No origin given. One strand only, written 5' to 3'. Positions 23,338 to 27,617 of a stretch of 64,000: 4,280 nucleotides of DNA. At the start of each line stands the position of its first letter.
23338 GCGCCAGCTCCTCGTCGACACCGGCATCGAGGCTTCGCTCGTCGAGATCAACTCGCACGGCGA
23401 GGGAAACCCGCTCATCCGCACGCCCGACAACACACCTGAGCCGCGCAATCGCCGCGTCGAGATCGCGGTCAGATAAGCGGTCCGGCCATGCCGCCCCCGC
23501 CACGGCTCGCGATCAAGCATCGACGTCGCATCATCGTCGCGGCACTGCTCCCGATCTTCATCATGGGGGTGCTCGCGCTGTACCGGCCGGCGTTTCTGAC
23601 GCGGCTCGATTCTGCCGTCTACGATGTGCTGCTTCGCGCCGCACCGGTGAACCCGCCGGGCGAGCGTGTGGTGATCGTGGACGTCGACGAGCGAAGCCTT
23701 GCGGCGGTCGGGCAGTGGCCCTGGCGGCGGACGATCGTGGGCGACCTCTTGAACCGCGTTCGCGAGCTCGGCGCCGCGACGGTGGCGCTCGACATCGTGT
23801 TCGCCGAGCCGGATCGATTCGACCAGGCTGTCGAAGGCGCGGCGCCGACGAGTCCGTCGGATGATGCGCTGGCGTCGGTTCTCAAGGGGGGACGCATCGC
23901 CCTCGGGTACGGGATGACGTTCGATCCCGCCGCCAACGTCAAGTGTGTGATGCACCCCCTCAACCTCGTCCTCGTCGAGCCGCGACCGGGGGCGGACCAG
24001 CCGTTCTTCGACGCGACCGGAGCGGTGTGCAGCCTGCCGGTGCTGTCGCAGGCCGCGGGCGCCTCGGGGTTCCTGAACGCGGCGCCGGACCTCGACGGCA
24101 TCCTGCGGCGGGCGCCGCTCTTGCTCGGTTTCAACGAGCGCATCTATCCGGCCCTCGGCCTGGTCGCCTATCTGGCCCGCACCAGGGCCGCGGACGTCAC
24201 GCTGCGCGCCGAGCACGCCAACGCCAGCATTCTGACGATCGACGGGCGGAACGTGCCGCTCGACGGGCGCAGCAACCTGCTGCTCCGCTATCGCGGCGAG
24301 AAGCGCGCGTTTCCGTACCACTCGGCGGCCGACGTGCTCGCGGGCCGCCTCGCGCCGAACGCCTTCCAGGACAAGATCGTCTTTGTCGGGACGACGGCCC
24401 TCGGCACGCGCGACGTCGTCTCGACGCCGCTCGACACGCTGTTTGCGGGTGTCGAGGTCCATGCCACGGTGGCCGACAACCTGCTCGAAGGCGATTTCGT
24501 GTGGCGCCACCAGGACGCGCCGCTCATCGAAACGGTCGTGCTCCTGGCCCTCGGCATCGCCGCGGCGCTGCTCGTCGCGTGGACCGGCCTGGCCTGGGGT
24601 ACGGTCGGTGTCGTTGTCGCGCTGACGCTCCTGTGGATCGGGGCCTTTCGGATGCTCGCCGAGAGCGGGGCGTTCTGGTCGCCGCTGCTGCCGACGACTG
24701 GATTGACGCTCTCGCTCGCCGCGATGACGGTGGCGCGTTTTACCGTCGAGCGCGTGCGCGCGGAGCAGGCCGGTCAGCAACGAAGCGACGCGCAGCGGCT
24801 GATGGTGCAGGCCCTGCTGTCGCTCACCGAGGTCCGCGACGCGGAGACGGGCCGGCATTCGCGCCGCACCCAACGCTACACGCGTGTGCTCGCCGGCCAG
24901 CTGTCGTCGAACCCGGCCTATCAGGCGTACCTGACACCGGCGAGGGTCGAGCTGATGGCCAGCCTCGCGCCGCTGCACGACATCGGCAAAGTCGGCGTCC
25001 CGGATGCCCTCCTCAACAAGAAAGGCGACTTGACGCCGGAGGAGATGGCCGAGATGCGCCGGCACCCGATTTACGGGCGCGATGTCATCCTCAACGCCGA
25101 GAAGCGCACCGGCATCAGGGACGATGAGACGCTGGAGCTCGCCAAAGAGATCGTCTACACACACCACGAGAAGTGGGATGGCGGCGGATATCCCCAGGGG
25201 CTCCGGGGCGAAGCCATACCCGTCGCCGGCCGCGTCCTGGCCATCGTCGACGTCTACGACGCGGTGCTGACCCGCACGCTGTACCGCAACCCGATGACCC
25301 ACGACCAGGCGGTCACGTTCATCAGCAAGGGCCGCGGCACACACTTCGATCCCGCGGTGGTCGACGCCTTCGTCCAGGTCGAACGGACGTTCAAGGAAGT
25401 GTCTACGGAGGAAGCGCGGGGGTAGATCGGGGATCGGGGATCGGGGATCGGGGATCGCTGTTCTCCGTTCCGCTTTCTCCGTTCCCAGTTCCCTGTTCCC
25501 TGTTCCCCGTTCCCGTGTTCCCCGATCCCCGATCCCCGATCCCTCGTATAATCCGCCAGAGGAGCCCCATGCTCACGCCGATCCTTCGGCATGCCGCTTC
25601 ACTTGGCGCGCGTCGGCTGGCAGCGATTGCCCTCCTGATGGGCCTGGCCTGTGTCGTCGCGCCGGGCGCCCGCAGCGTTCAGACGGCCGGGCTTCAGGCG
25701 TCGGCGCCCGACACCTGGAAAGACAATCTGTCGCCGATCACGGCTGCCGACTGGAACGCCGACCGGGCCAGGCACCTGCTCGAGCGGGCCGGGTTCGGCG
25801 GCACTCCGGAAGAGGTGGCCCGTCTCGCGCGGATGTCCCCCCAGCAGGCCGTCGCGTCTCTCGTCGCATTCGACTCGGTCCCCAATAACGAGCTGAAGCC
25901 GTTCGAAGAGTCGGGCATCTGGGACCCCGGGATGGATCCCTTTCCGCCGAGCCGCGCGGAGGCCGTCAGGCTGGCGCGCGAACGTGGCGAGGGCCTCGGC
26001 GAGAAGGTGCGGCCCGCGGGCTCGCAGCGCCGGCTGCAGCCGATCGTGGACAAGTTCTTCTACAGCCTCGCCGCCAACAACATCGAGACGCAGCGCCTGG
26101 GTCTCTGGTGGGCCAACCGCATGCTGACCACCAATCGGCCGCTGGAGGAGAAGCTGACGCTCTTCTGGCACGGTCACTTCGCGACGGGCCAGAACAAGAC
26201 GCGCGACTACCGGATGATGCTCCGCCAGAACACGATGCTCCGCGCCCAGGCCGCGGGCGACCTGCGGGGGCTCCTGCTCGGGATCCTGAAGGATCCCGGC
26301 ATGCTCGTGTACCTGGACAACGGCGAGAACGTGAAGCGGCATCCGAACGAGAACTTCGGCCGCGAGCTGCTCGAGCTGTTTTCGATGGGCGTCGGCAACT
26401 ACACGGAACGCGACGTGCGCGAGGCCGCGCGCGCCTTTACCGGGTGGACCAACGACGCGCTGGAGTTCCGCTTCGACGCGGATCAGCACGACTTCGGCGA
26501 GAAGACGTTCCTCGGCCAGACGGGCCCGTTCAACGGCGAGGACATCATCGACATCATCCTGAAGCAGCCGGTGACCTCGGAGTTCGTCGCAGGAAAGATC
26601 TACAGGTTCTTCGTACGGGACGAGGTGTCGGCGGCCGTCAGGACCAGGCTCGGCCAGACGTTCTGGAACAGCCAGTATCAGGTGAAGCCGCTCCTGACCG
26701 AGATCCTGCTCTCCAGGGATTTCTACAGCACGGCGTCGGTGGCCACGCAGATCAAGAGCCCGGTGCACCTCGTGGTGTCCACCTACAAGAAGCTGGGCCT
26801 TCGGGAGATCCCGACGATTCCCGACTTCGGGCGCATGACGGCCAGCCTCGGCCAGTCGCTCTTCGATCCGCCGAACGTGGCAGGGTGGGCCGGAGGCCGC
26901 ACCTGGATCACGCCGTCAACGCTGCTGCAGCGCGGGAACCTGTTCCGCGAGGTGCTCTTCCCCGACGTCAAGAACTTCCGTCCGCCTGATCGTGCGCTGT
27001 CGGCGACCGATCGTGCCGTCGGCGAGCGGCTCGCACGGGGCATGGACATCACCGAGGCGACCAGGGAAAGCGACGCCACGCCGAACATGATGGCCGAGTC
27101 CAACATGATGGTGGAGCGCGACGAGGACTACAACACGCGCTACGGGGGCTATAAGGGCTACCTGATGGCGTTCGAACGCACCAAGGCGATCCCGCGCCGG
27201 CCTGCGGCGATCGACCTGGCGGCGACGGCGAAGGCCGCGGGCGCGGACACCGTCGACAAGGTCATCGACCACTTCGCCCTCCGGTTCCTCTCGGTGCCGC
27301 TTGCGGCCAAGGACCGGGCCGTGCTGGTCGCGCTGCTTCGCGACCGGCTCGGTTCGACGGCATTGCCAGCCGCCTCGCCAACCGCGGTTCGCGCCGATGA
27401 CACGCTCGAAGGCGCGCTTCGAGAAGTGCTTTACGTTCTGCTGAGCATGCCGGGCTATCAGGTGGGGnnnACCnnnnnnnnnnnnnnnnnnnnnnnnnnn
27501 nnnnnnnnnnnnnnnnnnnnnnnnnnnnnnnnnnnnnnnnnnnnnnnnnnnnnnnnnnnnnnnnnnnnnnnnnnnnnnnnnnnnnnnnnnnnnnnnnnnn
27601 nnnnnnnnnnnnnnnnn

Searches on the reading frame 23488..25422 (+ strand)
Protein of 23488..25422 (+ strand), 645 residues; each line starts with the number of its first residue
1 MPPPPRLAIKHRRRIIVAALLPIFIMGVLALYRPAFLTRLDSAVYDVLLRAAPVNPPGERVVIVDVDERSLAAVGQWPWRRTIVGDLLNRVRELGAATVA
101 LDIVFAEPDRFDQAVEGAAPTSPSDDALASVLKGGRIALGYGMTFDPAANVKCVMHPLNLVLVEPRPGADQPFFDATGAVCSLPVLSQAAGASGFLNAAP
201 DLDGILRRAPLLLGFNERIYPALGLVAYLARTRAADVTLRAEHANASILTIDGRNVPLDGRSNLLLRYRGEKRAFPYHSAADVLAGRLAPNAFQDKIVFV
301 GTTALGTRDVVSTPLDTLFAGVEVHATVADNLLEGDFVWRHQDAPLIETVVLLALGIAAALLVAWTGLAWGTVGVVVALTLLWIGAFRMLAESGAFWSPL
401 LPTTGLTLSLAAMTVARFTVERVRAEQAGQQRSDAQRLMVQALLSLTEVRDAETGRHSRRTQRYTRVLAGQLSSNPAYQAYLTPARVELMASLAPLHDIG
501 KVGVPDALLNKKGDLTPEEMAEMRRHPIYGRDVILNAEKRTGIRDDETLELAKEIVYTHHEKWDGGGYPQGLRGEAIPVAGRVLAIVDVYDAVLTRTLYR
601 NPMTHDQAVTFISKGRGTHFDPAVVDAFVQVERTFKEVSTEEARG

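Call 55: search_protein_families(library=pfam, proteins=[window:23488-25422:+], max_evalue=0.0001)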
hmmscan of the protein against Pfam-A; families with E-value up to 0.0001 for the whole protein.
window:23488-25422:+ (645 aa): 3 families
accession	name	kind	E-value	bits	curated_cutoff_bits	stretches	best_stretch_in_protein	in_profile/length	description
PF05226.16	CHASE2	-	2.5e-58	198.1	26.3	1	27-357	5-246/257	CHASE2 domain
PF13487.12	HD_5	-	6.5e-31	107.8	27.2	1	469-624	21-170/170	HD domain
PF01966.28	HD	-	1.5e-16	61.2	22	1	455-592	2-115/116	HD domain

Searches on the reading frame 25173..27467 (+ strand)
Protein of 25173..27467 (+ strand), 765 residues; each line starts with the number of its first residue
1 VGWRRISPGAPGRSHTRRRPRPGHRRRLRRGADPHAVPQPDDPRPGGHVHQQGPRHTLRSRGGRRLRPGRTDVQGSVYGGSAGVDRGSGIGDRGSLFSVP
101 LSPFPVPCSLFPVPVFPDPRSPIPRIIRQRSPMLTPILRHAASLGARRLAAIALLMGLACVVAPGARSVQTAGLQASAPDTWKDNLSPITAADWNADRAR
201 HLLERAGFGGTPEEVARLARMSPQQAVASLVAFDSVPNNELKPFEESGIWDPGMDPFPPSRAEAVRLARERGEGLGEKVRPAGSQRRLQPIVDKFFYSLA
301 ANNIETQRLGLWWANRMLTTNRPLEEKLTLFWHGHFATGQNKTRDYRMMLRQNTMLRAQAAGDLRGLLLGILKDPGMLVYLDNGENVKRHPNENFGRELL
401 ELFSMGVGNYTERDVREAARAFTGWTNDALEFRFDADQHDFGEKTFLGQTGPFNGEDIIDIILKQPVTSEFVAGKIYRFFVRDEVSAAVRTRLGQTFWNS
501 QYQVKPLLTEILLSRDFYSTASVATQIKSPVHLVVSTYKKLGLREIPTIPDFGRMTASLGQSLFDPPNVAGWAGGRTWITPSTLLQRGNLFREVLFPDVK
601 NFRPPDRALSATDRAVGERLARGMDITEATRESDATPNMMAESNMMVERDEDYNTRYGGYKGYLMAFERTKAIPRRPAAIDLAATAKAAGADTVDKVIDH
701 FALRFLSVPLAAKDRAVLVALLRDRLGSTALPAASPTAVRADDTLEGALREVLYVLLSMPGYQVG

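Call 55: search_protein_families(library=pfam, proteins=[window:25173-27467:+], max_evalue=0.0001)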
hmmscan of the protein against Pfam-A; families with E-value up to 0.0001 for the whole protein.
window:25173-27467:+ (765 aa): 1 family
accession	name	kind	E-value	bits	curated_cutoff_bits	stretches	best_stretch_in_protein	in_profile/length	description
PF08811.16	DUF1800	-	1.9e-107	360.5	26.1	1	201-764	1-419/419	Protein of unknown function (DUF1800)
